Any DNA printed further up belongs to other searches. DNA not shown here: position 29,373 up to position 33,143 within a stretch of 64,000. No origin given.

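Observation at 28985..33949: CNB – [zinc-ribbon cyclase–STAND NTPase–TPR] – CNB – DUF427 module abutting an IS graveyard: candidate uncharacterised cyclic-nucleotide signalling or defence system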

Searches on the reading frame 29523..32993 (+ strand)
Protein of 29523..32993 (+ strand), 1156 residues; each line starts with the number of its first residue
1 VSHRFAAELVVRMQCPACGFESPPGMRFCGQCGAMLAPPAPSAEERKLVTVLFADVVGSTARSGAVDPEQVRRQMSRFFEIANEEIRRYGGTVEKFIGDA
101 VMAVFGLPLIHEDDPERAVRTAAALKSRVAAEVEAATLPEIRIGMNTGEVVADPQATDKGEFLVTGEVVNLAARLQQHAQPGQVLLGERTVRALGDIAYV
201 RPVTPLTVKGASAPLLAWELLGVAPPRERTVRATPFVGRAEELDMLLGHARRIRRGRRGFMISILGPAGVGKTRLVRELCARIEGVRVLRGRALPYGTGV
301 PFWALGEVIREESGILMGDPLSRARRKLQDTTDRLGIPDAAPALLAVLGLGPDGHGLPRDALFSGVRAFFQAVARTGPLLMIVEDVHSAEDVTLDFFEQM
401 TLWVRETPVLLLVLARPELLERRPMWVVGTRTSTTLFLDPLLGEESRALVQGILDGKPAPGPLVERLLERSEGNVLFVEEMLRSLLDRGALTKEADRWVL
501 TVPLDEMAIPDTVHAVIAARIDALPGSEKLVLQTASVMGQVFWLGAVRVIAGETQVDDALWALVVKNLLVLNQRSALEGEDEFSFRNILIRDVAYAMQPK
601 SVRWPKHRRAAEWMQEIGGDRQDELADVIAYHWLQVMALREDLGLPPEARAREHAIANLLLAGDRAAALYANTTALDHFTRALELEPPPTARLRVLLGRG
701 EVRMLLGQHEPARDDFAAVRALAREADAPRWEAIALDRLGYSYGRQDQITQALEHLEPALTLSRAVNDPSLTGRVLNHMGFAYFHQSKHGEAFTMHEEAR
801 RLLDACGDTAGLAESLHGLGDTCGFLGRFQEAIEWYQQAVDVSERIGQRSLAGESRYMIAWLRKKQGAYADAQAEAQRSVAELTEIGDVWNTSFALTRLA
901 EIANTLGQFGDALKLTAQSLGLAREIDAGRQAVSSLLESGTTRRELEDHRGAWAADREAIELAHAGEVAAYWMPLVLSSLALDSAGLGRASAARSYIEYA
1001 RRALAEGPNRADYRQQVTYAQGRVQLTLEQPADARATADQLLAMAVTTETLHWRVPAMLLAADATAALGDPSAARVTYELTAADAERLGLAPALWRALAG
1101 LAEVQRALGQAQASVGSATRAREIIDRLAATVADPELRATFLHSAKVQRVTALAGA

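Call 7: search_protein_families(library=pfam, proteins=[window:29523-32993:+], max_evalue=0.01)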
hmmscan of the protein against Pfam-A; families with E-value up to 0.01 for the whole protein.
window:29523-32993:+ (1156 aa): 14 families
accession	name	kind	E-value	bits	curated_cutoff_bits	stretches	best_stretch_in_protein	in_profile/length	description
PF13424.12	TPR_12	-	9.3e-24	83.9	30.1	3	772-844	2-76/77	Tetratricopeptide repeat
PF00211.25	Guanylate_cyc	-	4.3e-20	72.5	21.9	1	44-210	4-172/183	Adenylate and Guanylate cyclase catalytic domain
PF13191.12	AAA_16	-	4.3e-18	66.8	32.6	1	235-401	1-156/167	AAA ATPase domain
PF00515.34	TPR_1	-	3e-15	55.7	27.8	1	813-842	1-30/34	Tetratricopeptide repeat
PF17874.7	TPR_MalT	-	4.2e-12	46.4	45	2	775-850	42-117/336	MalT-like TPR region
PF13374.12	TPR_10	-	4.5e-11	42.8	27.5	0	813-846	2-35/42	Tetratricopeptide repeat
PF13181.12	TPR_8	-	1.6e-09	37.6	25.7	1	813-843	1-31/34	Tetratricopeptide repeat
PF07719.23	TPR_2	-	3.2e-09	36.6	27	1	813-841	1-29/34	Tetratricopeptide repeat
PF12773.13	DZR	-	0.00051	20.6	27.3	1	15-36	1-22/45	Double zinc ribbon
PF13240.11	Zn_Ribbon_1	-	0.0013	18.9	25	1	15-36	2-23/23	zinc-ribbon domain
PF13414.12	TPR_11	-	0.0016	18.6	26.8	0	826-843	7-24/42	TPR repeat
PF24885.1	TPR_NPHP3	-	0.0034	17.2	100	0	810-880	138-210/239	Nephrocystin-3 TPR domain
PF24463.1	DUF7577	-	0.0047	16.9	28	1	13-36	3-26/27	Domain of unknown function (DUF7577)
PF13401.12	AAA_22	-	0.005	17.6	27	0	261-421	7-128/130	AAA domain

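Call 8: search_protein_families(library=padloc, proteins=[window:29523-32993:+], max_evalue=0.01)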
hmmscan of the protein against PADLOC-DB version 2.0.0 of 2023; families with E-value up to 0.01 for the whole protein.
window:29523-32993:+ (1156 aa): 8 families
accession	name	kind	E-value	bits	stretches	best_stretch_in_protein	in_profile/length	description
PDLC00734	PycC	-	1.2e-19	68.6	1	45-183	186-328/374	Pycsar cyclase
PDLC01169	TPR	-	9.1e-18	62.5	2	773-846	109-182/252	TPR repeats containing protein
PDLC02367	PycC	-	4.6e-13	47.1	1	49-196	44-194/226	-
PDLC02370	PycC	-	3.6e-11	41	1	45-193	78-237/340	-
PDLC00764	PycC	-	5.4e-10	36.7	1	44-194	90-253/449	Pycsar cyclase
PDLC00766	PycC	-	1.9e-08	32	1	47-184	43-185/232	Pycsar cyclase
PDLC00765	PycC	-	9.8e-07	26.2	1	51-191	260-409/477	Pycsar cyclase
PDLC02366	PycC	-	0.00067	16.7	1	89-193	322-432/486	-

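Call 9: search_protein_families(library=ncbifam, proteins=[window:29523-32993:+], max_evalue=0.01)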
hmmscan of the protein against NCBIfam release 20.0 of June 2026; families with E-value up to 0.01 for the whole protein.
window:29523-32993:+ (1156 aa): 9 families
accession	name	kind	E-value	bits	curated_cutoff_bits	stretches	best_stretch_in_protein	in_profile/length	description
TIGR03903.1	TOMM_kin_cyc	equivalog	5.5e-61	206.7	705.75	1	44-642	283-890/1267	TOMM system kinase/cyclase fusion protein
NF053617.1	SARPRegAfsRStmc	equivalog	4.9e-13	48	1430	1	717-963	720-966/986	SARP-family global regulator AfsR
NF058673.1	LipAdnlyCyLipJMY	equivalog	9.5e-11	41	800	1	43-192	290-419/449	bifunctional lipase/adenylate cyclase LipJ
NF041717.1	HaaA_phane_TPR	equivalog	2e-08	32.9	1125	1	723-1045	542-862/882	cyclophane-containing RiPP biosynthesis TPR protein HaaT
NF053720.1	NsdA_fam_reg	subfamily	3.4e-08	33.4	75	1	747-931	215-406/432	NsdA family TPR-like regulatory protein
NF053520.1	HK_Porph_FimS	equivalog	4.9e-07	28.4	600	1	749-926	100-277/618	sensor histidine kinase FimS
NF040959.1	MamA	equivalog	0.00083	18.9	200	0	721-800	127-200/204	magnetosome protein MamA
TIGR02928.1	TIGR02928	subfamily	0.002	17.1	181.3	1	236-285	17-66/366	orc1/cdc6 family replication initiation protein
NF002725.1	PRK02603.1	equivalog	0.0047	17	143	0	789-896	51-149/173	photosystem I assembly protein Ycf3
